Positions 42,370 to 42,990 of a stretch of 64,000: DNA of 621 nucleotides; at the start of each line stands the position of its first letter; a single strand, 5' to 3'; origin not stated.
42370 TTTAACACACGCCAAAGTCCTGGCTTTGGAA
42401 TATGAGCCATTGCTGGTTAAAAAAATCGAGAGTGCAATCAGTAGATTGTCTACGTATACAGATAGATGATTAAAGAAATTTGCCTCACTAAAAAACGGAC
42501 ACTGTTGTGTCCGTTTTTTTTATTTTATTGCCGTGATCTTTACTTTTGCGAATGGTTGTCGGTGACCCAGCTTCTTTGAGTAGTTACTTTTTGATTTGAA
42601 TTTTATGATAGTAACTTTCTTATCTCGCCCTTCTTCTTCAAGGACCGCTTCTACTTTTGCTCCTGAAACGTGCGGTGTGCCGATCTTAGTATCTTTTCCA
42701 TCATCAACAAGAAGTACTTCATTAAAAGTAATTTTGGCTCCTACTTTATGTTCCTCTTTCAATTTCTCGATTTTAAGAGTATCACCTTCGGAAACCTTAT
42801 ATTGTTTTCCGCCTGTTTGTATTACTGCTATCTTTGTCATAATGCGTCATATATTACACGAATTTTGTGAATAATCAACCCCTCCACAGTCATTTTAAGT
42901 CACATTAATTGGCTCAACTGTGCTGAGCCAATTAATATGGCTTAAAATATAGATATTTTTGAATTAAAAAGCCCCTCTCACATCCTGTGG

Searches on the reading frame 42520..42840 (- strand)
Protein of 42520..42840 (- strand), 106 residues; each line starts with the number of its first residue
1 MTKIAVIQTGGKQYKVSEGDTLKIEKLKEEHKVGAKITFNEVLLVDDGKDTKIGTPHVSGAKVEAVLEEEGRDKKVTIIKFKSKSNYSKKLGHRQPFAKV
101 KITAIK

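Call 18: find_encoding_contigs(protein=window:42520-42840:-, flank=3000, max_places=10)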
Protein window:42520-42840:- (106 aa): no gene with exactly this product is on record in the collection.

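Call 35: find_homologous_proteins(query=window:42520-42840:-)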
Query window:42520-42840:- (106 aa): 7987 proteins with E <= 0.001 among 8000 candidates; the best 120 are listed.
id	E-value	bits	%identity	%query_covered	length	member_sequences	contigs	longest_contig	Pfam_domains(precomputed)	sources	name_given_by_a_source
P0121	5.0e-59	214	100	100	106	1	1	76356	PF00829.27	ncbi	ncbi:50S ribosomal protein L21 [Patescibacteria group bacterium]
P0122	3.6e-51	189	87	100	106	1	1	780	PF00829.27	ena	-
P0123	7.1e-50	185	83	100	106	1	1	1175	PF00829.27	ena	-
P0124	5.6e-45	169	78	100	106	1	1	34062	PF00829.27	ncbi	-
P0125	2.9e-42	161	75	97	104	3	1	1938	PF00829.27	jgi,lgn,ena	-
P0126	5.3e-41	156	72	96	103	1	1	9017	PF00829.27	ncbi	ncbi:50S ribosomal protein L21 [Patescibacteria group bacterium]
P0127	6.4e-41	156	72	98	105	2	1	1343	PF00829.27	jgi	-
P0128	7.5e-41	156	72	98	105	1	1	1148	PF00829.27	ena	-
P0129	1.6e-40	155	72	99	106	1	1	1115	PF00829.27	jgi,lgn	jgi:large subunit ribosomal protein L21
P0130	2.2e-40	155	74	98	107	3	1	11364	PF00829.27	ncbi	-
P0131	2.7e-40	154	70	97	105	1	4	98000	PF00829.27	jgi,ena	-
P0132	3.1e-40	154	72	97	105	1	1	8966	PF00829.27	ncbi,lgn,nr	ncbi:50S ribosomal protein L21 [Patescibacteria group bacterium]|nr:50S ribosomal protein L21 [Pates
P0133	3.2e-40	154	73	97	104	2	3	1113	PF00829.27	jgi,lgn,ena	-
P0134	6.9e-40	153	74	97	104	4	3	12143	PF00829.27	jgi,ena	jgi:large subunit ribosomal protein L21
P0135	7.7e-40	153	70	100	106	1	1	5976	PF00829.27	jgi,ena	-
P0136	1.3e-39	152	71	97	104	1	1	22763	PF00829.27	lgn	-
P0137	2.0e-39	151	70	97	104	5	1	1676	PF00829.27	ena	-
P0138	2.3e-39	151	68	99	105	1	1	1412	PF00829.27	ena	-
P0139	2.4e-39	151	70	98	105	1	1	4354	PF00829.27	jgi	-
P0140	5.6e-39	150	68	98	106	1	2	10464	PF00829.27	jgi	-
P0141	5.8e-39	150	72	97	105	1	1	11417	PF00829.27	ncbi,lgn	-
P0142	6.2e-39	150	70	97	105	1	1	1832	PF00829.27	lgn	-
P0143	7.6e-39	150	72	97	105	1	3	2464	PF00829.27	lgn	-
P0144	8.9e-39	149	71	98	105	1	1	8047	PF00829.27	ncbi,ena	-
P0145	9.0e-39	149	73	94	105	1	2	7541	PF00829.27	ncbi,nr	ncbi:50S ribosomal protein L21 [Patescibacteria group bacterium]|nr:50S ribosomal protein L21 [Pates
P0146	1.3e-38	149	69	99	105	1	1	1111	PF00829.27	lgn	-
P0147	1.3e-38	149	68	97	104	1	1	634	PF00829.27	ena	-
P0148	1.7e-38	148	71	97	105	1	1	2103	PF00829.27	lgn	-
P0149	1.9e-38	148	68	98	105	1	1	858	PF00829.27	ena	-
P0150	2.2e-38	148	71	97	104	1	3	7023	PF00829.27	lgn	-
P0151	2.3e-38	148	70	99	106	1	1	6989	PF00829.27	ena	-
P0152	3.2e-38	148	69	97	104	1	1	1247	PF00829.27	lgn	-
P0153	6.2e-38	147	69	100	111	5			PF00829.27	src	-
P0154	7.8e-38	146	67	97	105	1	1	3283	PF00829.27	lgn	-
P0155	1.1e-37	146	70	97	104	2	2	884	PF00829.27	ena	-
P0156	1.5e-37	145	69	97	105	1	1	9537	PF00829.27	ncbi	-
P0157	1.6e-37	145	67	99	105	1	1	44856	PF00829.27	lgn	-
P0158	1.6e-37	145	70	96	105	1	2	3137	PF00829.27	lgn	-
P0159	1.8e-37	145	65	97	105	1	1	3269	PF00829.27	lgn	-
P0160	1.8e-37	145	68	97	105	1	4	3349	PF00829.27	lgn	-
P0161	2.1e-37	145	67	97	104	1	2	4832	PF00829.27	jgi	-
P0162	2.4e-37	145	69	100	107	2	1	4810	PF00829.27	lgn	-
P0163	2.9e-37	145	64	98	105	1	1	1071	PF00829.27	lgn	-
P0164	2.9e-37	144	66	100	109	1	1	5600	PF00829.27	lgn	-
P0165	3.0e-37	144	71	97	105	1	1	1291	PF00829.27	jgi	jgi:large subunit ribosomal protein L21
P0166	3.2e-37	144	65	100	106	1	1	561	PF00829.27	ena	-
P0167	3.6e-37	144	70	97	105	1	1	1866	PF00829.27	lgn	-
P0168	3.8e-37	144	70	97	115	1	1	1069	PF00829.27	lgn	-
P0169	4.0e-37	144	65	99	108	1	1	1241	PF00829.27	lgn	-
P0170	4.3e-37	144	70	96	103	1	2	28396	PF00829.27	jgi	-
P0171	4.3e-37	144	69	97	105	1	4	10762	PF00829.27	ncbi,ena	-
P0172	4.4e-37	144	67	100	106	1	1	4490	PF00829.27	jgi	-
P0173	4.5e-37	144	66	97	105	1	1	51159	PF00829.27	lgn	-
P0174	4.9e-37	144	67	94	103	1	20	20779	PF00829.27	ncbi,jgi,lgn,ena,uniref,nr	ncbi:50S ribosomal protein L21 [Candidatus Campbellbacteria bacterium RIFCSPLOWO2_02_FULL_35_11]|uni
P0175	5.4e-37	144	68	99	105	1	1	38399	PF00829.27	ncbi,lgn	-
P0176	6.2e-37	143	65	98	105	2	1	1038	PF00829.27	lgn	-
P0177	6.3e-37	143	67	97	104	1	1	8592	PF00829.27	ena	-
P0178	6.7e-37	143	69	93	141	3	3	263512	PF00829.27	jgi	-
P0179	8.7e-37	143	68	97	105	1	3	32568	PF00829.27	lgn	-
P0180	9.1e-37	143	72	93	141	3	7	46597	PF00829.27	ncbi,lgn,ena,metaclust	metaclust:\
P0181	9.8e-37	143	67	98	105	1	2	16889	PF00829.27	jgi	-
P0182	1.0e-36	143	68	96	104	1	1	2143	PF00829.27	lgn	-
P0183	1.1e-36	143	68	97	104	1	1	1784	PF00829.27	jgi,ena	-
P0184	1.2e-36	143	69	97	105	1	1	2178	PF00829.27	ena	-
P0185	1.2e-36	142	73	96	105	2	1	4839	PF00829.27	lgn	-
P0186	1.2e-36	142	69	100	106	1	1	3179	PF00829.27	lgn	-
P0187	1.4e-36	142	67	100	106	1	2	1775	PF00829.27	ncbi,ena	-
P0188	1.6e-36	142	66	96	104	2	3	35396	PF00829.27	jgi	-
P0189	1.7e-36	142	67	100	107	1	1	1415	PF00829.27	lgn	-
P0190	1.9e-36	142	69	99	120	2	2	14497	PF00829.27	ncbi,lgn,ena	-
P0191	2.0e-36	142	67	97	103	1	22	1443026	PF00829.27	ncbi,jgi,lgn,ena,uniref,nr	ncbi:TPA: 50S ribosomal protein L21 [Candidatus Campbellbacteria bacterium]|jgi:large subunit riboso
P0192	2.0e-36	142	67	97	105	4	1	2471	PF00829.27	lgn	-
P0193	2.5e-36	141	67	97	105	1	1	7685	PF00829.27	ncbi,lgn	-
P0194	2.6e-36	141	69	97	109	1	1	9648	PF00829.27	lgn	-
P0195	3.2e-36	141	67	100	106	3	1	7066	PF00829.27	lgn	-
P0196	3.2e-36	141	65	99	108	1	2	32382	PF00829.27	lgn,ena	-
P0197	3.8e-36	141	68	97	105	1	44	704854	PF00829.27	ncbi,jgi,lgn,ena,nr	ncbi:MAG: 50S ribosomal protein L21 [Candidatus Zambryskibacteria bacterium RIFOXYD1_FULL_40_13]|nr:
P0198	3.9e-36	141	65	97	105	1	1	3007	PF00829.27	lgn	-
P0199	4.0e-36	141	66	97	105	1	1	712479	PF00829.27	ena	-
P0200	5.9e-36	140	71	97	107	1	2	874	PF00829.27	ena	-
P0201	6.7e-36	140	70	96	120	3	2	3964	PF00829.27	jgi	jgi:large subunit ribosomal protein L21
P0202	7.1e-36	140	67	97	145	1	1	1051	PF00829.27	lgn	-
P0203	7.2e-36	140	69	99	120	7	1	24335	PF00829.27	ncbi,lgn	ncbi:MAG: 50S ribosomal protein L21 [Patescibacteria group bacterium]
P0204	7.4e-36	140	65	99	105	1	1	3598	PF00829.27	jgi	-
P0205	7.7e-36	140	67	97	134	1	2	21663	PF00829.27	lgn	-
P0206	8.7e-36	140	68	97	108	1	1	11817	PF00829.27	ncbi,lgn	-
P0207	9.1e-36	140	61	100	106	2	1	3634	PF00829.27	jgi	-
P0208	1.1e-35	139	65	97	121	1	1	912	PF00829.27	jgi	jgi:large subunit ribosomal protein L21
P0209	1.1e-35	139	64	99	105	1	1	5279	PF00829.27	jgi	jgi:large subunit ribosomal protein L21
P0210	1.2e-35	139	67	97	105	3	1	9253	PF00829.27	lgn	-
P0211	1.2e-35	139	69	96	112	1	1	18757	PF00829.27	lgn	-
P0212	1.2e-35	139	68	97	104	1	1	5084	PF00829.27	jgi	jgi:large subunit ribosomal protein L21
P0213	1.3e-35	139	64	96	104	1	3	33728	PF00829.27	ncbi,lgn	-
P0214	1.3e-35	139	64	97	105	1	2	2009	PF00829.27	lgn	-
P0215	1.6e-35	139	67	97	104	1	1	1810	PF00829.27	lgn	-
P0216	1.6e-35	139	63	98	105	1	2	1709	PF00829.27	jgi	-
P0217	1.7e-35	139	63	100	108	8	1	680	PF00829.27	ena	-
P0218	1.7e-35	139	66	97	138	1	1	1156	PF00829.27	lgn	-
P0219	1.7e-35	139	68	97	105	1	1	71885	PF00829.27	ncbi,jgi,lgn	ncbi:MAG: 50S ribosomal protein L21 [Candidatus Paceibacterota bacterium]|jgi:large subunit ribosoma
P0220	1.8e-35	139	66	97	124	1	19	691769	PF00829.27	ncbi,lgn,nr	ncbi:MAG: 50S ribosomal protein L21 [Candidatus Paceibacterota bacterium]|nr:MAG: 50S ribosomal prot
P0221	2.0e-35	139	66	97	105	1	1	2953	PF00829.27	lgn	-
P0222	2.1e-35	139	66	97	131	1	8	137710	PF00829.27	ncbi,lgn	-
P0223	2.6e-35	138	68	97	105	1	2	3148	PF00829.27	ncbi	-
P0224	2.7e-35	138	65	97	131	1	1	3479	PF00829.27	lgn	-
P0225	2.7e-35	138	68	97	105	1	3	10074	PF00829.27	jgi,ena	-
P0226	2.9e-35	138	65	100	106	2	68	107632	PF00829.27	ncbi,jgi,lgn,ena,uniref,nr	ncbi:MAG: 50S ribosomal protein L21 [Parcubacteria group bacterium GW2011_GWF2_39_8b]|uniref:Large r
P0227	3.0e-35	138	65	100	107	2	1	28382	PF00829.27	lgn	-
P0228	3.5e-35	138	64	97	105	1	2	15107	PF00829.27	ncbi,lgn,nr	ncbi:MAG: 50S ribosomal protein L21 [bacterium]|nr:50S ribosomal protein L21 [bacterium]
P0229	3.7e-35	138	67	96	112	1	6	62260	PF00829.27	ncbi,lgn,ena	-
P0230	3.9e-35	138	67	97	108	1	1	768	PF00829.27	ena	-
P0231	4.0e-35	138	67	97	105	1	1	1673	PF00829.27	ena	-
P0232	4.1e-35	138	64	97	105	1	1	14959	PF00829.27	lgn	-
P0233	4.1e-35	138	67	97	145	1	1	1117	PF00829.27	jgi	-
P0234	4.2e-35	138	67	98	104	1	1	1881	PF00829.27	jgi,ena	-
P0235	4.5e-35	137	66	97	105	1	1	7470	PF00829.27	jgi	jgi:large subunit ribosomal protein L21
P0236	4.7e-35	137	63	97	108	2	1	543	PF00829.27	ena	-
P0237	4.9e-35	137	66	97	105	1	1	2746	PF00829.27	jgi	-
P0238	5.2e-35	137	66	97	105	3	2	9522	PF00829.27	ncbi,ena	-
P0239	5.7e-35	137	70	96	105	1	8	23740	PF00829.27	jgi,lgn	jgi:large subunit ribosomal protein L21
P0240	6.1e-35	137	67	97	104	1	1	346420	PF00829.27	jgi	jgi:large subunit ribosomal protein L21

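Call 36: find_encoding_contigs(protein=P0122, flank=2500, max_places=4)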
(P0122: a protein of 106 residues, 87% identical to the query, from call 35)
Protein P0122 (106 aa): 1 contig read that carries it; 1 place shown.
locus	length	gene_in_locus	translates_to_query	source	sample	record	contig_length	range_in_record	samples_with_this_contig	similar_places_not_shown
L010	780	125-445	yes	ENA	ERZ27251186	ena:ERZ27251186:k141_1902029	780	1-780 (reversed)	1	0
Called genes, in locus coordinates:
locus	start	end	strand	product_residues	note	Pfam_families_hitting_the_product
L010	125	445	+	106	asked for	PF00829:Ribosomal_L21p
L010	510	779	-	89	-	?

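Call 37: find_encoding_contigs(protein=P0123, flank=2500, max_places=4)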
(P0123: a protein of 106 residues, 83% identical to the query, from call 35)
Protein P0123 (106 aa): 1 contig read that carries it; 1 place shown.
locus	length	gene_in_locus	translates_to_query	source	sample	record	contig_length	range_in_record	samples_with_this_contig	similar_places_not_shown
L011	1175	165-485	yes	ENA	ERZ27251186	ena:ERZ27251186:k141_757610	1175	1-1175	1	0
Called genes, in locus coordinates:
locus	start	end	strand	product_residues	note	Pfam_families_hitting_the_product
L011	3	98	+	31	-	?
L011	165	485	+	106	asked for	PF00829:Ribosomal_L21p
